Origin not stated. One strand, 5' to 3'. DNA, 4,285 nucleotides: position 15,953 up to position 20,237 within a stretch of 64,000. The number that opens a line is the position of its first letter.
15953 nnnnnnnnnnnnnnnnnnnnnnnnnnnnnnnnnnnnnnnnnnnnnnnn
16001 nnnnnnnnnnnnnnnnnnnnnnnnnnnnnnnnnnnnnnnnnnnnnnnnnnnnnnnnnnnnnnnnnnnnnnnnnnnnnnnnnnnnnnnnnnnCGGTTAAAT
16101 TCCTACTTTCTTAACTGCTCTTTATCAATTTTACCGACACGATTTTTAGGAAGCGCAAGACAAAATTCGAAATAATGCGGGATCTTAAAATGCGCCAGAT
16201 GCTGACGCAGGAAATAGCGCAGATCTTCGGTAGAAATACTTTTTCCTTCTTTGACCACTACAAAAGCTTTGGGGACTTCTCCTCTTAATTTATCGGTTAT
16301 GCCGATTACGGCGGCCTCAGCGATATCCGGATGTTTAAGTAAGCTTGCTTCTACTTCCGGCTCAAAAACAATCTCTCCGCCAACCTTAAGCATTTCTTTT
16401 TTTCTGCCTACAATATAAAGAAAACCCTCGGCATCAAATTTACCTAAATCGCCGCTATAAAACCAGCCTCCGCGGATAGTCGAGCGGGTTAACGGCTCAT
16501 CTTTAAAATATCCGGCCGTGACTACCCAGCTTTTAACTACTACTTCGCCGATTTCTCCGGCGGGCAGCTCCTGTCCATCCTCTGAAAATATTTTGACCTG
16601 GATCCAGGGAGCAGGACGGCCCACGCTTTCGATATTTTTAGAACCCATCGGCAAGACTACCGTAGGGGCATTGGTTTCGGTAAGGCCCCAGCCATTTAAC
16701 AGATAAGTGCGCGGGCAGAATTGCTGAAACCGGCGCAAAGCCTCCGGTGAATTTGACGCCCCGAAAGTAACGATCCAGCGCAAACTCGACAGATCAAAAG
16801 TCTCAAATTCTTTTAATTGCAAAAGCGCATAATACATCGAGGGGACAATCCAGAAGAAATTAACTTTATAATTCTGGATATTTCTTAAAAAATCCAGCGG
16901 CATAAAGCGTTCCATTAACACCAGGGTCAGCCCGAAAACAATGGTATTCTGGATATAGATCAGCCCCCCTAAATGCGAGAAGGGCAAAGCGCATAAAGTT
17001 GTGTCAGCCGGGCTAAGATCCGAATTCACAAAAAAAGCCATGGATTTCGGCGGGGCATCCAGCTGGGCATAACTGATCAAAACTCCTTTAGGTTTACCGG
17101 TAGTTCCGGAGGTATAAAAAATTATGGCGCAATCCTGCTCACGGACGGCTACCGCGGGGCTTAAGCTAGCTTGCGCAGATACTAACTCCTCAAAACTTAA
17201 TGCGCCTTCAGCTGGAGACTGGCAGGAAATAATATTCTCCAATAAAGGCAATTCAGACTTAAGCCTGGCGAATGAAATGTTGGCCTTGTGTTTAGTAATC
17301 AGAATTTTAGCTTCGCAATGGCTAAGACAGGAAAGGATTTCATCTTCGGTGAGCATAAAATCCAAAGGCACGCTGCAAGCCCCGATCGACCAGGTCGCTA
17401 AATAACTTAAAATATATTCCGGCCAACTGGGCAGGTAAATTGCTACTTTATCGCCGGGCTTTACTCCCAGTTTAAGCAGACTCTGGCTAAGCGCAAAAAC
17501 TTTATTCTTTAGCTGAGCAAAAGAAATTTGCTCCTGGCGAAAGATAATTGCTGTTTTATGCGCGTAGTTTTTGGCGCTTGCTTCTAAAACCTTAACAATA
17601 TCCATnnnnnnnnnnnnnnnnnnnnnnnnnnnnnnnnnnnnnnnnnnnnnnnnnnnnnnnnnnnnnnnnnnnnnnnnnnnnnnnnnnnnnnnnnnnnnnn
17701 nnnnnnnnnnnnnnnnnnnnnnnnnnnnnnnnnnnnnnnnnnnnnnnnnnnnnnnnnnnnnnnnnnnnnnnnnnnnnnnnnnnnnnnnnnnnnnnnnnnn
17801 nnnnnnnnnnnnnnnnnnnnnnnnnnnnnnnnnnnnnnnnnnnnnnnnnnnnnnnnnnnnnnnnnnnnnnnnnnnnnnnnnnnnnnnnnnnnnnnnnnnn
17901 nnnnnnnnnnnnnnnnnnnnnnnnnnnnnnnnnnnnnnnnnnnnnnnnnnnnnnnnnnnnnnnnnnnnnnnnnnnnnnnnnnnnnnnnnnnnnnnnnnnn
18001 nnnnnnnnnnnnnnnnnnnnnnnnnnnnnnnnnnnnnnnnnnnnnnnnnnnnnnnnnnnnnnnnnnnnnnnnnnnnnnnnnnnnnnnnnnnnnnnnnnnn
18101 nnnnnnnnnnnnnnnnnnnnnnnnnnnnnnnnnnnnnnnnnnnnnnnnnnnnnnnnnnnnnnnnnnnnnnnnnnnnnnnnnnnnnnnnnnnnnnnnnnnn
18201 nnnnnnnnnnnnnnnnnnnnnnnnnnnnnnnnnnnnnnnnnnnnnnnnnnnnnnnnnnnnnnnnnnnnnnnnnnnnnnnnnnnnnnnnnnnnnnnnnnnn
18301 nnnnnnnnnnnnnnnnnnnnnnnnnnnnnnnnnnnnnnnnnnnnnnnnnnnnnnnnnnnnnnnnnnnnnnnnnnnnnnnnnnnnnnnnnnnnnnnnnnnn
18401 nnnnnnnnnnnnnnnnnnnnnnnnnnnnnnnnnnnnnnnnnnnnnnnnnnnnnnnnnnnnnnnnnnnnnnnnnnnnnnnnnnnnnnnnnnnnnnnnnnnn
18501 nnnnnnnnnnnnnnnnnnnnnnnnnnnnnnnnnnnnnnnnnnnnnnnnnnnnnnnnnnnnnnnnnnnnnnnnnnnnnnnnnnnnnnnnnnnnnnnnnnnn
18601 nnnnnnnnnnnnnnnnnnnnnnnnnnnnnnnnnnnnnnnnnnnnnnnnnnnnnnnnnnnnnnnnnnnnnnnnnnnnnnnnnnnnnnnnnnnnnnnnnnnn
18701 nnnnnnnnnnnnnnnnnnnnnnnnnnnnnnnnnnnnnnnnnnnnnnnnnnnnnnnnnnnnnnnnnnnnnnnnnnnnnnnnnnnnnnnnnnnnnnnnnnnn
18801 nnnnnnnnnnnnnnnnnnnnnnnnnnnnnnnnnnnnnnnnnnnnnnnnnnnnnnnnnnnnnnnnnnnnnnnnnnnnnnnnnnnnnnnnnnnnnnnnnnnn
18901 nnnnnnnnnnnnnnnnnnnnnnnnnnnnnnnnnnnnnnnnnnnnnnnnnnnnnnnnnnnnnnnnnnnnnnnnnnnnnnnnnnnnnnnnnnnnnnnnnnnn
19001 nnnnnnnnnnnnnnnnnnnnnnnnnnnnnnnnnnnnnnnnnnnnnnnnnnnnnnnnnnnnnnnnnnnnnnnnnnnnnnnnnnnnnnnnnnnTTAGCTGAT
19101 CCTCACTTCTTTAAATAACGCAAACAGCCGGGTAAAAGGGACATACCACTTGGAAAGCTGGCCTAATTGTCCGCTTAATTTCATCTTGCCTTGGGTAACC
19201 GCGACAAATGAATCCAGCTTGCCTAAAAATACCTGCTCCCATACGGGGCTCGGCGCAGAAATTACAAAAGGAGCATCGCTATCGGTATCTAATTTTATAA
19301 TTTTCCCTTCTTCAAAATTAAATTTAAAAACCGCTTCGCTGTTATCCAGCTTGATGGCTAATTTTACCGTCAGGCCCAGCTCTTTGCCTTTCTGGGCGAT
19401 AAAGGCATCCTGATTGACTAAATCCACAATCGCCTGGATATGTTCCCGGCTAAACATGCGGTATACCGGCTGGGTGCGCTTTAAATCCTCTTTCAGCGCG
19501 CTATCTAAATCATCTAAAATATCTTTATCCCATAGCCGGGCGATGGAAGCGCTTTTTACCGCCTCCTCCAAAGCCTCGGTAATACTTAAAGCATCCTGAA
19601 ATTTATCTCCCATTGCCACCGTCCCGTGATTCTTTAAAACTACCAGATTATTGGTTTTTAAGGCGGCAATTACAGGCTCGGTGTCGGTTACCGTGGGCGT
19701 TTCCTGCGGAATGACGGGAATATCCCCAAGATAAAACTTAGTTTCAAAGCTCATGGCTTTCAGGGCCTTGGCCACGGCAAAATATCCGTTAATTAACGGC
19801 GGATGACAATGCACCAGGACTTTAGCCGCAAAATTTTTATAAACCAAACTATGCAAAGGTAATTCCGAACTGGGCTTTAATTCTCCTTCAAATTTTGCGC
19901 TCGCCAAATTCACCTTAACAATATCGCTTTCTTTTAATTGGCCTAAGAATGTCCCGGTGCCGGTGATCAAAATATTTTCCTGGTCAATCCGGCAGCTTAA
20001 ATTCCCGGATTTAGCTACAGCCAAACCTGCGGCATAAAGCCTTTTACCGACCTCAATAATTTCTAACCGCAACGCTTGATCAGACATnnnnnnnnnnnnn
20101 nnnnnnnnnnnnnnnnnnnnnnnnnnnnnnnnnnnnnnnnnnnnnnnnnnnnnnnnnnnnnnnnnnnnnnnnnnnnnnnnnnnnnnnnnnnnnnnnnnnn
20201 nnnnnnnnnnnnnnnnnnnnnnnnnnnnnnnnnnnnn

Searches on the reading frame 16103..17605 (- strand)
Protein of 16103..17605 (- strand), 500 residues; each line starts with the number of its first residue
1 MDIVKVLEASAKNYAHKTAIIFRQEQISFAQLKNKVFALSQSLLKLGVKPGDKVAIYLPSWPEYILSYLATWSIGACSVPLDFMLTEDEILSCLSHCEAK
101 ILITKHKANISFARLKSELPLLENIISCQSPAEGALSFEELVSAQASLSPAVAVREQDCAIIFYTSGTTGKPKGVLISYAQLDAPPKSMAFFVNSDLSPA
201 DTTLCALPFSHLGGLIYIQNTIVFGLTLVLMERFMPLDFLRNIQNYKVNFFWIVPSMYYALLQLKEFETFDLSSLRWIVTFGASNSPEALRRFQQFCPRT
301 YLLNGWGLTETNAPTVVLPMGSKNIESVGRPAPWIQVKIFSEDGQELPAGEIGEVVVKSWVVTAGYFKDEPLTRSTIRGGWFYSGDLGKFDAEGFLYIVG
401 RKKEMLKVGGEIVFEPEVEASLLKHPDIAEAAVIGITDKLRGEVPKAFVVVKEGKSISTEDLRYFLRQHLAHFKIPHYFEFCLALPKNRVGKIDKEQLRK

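Call 35: search_protein_families(library=pfam, proteins=[window:16103-17605:-], max_evalue=0.001)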
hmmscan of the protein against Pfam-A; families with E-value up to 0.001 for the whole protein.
window:16103-17605:- (500 aa): 2 families
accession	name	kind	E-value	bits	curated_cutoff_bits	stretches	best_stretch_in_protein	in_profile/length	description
PF00501.34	AMP-binding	-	1.8e-85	287.5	29.9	1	7-367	1-384/384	AMP-binding enzyme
PF13193.12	AMP-binding_C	-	4.1e-21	76.1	24.5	1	417-492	1-76/76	AMP-binding enzyme C-terminal domain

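Call 51: search_protein_families(library=ncbifam, proteins=[window:16103-17605:-], max_evalue=1e-20)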
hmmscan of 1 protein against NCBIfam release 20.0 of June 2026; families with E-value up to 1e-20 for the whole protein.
window:16103-17605:- (500 aa): 92 families (the best 25 are shown)
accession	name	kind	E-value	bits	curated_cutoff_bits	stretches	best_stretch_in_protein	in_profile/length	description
NF004837.0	PRK06187.1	subfamily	6e-129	430.7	476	1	3-500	10-520/531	long-chain-fatty-acid--CoA ligase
NF006182.0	PRK08316.1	subfamily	8.6e-105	351.2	663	1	3-500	13-515/523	fatty acyl-CoA synthetase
NF005307.0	PRK06839.1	equivalog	4.3e-92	309.3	748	1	4-499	5-490/496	o-succinylbenzoate--CoA ligase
NF052269.1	Staph_lig_FadD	equivalog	9e-92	308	650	1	11-500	10-491/499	long-chain-fatty-acid--CoA ligase FadD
NF005801.1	PRK07656.1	equivalog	1.5e-90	304.3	657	1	3-499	3-500/500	FadD3 family acyl-CoA ligase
NF005857.1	PRK07786.1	exception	4.5e-86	289.4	733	1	11-500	19-510/513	fatty-acid--CoA ligase FadD5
NF006181.0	PRK08314.1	subfamily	5.6e-86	289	705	1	132-498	180-550/563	long-chain-fatty-acid--CoA ligase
NF002966.0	PRK03640.1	equivalog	6.9e-86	288.8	556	1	7-499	8-477/483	o-succinylbenzoate--CoA ligase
NF004797.0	PRK06145.1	equivalog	2.8e-84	283.3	850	1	10-499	11-492/499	acyl-CoA synthetase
NF009233.0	PRK12583.1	subfamily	3.9e-84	283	832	1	3-499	20-547/558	fatty acid CoA ligase family protein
NF005676.0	PRK07470.1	equivalog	1.8e-83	281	774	1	1-500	20-527/544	acyl-CoA synthetase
TIGR03098.1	ligase_PEP_1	hypoth_equivalog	2e-83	280.7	592.35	1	5-499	4-515/517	acyl-CoA ligase (AMP-forming), exosortase A system-associated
NF004114.0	PRK05605.1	equivalog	4.4e-81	272.9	766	1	129-499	189-566/575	long-chain-fatty-acid--CoA ligase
NF005947.1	PRK08008.1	equivalog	1.5e-77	261.3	651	1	5-498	11-517/518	crotonobetaine/carnitine-CoA ligase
NF004822.0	PRK06178.1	equivalog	2.9e-77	260.6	782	1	3-499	39-564/571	acyl-CoA synthetase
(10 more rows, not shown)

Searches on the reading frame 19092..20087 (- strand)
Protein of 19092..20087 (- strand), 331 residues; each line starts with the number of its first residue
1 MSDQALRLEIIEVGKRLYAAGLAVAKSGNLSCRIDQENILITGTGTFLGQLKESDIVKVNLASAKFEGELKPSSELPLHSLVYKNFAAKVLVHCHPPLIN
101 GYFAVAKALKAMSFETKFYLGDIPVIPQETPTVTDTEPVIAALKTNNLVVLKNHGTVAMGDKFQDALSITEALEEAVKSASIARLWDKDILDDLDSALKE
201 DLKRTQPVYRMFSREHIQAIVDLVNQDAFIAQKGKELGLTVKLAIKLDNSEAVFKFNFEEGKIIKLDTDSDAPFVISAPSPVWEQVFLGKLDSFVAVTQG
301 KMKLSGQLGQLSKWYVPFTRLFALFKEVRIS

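Call 31: search_protein_families(library=ncbifam, proteins=[window:19092-20087:-], max_evalue=0.001)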
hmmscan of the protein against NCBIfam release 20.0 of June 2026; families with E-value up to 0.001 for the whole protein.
window:19092-20087:- (331 aa): 29 families (the best 25 are shown)
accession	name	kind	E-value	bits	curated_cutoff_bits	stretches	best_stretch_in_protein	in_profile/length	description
NF006413.0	PRK08660.1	equivalog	3.3e-33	115.1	203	1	9-186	5-180/184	aldolase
NF043034.1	OxoTetrPhDc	equivalog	1.3e-25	90.4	250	1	3-184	2-189/205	3-oxo-tetronate 4-phosphate decarboxylase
NF040649.1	FucA_Meth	equivalog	3.2e-23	82.6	250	1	9-182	5-175/179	L-fuculose phosphate aldolase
NF006208.0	PRK08333.1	equivalog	2.1e-22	79.7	267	1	8-178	7-178/189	aldolase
NF053831.1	RU1PAldHalo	equivalog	2.8e-19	69.4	300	1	20-178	17-177/208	ribulose-1-phosphate aldolase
NF006672.0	PRK09220.1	equivalog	3.7e-19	68.9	226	1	6-97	11-103/209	methylthioribulose 1-phosphate dehydratase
NF005123.0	PRK06557.1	subfamily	1.3e-18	67.4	251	1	5-188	11-200/223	L-ribulose-5-phosphate 4-epimerase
NF005302.0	PRK06833.1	equivalog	2.9e-18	66.1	264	1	5-176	5-179/214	L-fuculose-phosphate aldolase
TIGR03328.1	salvage_mtnB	equivalog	8.4e-18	64.6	137.05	1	10-174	1-182/194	methylthioribulose 1-phosphate dehydratase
NF005984.0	PRK08087.1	subfamily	1.1e-14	54.7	264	1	1-174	1-175/215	L-fuculose-phosphate aldolase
NF009003.0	PRK12348.1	subfamily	1.5e-13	50.9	331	1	5-200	3-212/228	L-ribulose-5-phosphate 4-epimerase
NF006047.0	PRK08193.1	subfamily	9.2e-13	48.3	257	1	5-188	4-204/231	L-ribulose-5-phosphate 4-epimerase AraD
TIGR01086.1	fucA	equivalog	9.8e-12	45.1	400.25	1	8-174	7-174/214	L-fuculose-phosphate aldolase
NF004527.0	PRK05874.1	equivalog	1.8e-11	44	308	1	10-178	11-184/218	L-fuculose-phosphate aldolase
NF005244.0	PRK06754.1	equivalog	7.3e-11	41.7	281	1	9-174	10-190/214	methylthioribulose 1-phosphate dehydratase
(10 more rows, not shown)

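Call 32: search_protein_families(library=pfam, proteins=[window:19092-20087:-], max_evalue=0.01)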
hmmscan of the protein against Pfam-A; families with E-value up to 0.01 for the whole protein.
window:19092-20087:- (331 aa): 2 families
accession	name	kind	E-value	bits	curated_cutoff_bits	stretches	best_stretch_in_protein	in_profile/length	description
PF00596.27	Aldolase_II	-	8.5e-36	124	22.2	1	9-178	2-180/183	Class II Aldolase and Adducin N-terminal domain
PF02036.22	SCP2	-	4.9e-05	24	21.3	1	240-310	23-92/101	SCP-2 sterol transfer family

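Call 64: search_solved_structures(query=window:19092-20087:-, max_evalue=0.001)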
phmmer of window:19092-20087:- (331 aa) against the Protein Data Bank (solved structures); distinct sequences matched with E-value up to 0.001: 27.
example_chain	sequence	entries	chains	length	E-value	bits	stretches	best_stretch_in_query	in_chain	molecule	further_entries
6voq_A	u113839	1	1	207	5.4e-20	75.3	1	1-178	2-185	Aldolase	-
6btd_A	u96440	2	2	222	6.8e-16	61.8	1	5-176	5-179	Fuculose phosphate aldolase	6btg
2fk5_A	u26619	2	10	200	4.6e-15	59.1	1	11-186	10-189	fuculose-1-phosphate aldolase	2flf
6vop_A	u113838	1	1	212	7.6e-15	58.4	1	3-180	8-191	Aldolase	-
2irp_A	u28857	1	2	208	1.8e-13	53.8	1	9-174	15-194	Putative aldolase class 2 protein aq_1979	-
4c24_A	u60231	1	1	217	2.1e-12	50.4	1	4-194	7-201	L-FUCULOSE PHOSPHATE ALDOLASE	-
4c25_A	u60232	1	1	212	2.5e-12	50.1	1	4-190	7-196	L-FUCULOSE PHOSPHATE ALDOLASE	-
2opi_A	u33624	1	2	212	2.1e-10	43.8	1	15-167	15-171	L-fuculose-1-phosphate aldolase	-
1dzz_P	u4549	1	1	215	3e-09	40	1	6-174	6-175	L-fuculose phosphate aldolase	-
1dzv_P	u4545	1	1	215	3e-09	40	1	6-174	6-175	L-fuculose phosphate aldolase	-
1dzw_P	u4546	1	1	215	3.5e-09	39.8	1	6-174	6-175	L-fuculose phosphate aldolase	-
1dzx_P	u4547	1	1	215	7.5e-09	38.7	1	6-174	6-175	L-fuculose phosphate aldolase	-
1dzu_P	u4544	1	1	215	7.5e-09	38.7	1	6-174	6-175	L-fuculose phosphate aldolase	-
1fua_A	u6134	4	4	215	7.5e-09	38.7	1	6-174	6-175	L-FUCULOSE-1-PHOSPHATE ALDOLASE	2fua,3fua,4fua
1dzy_P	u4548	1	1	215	7.5e-09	38.7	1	6-174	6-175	L-FUCULOSE-1-PHOSPHATE ALDOLASE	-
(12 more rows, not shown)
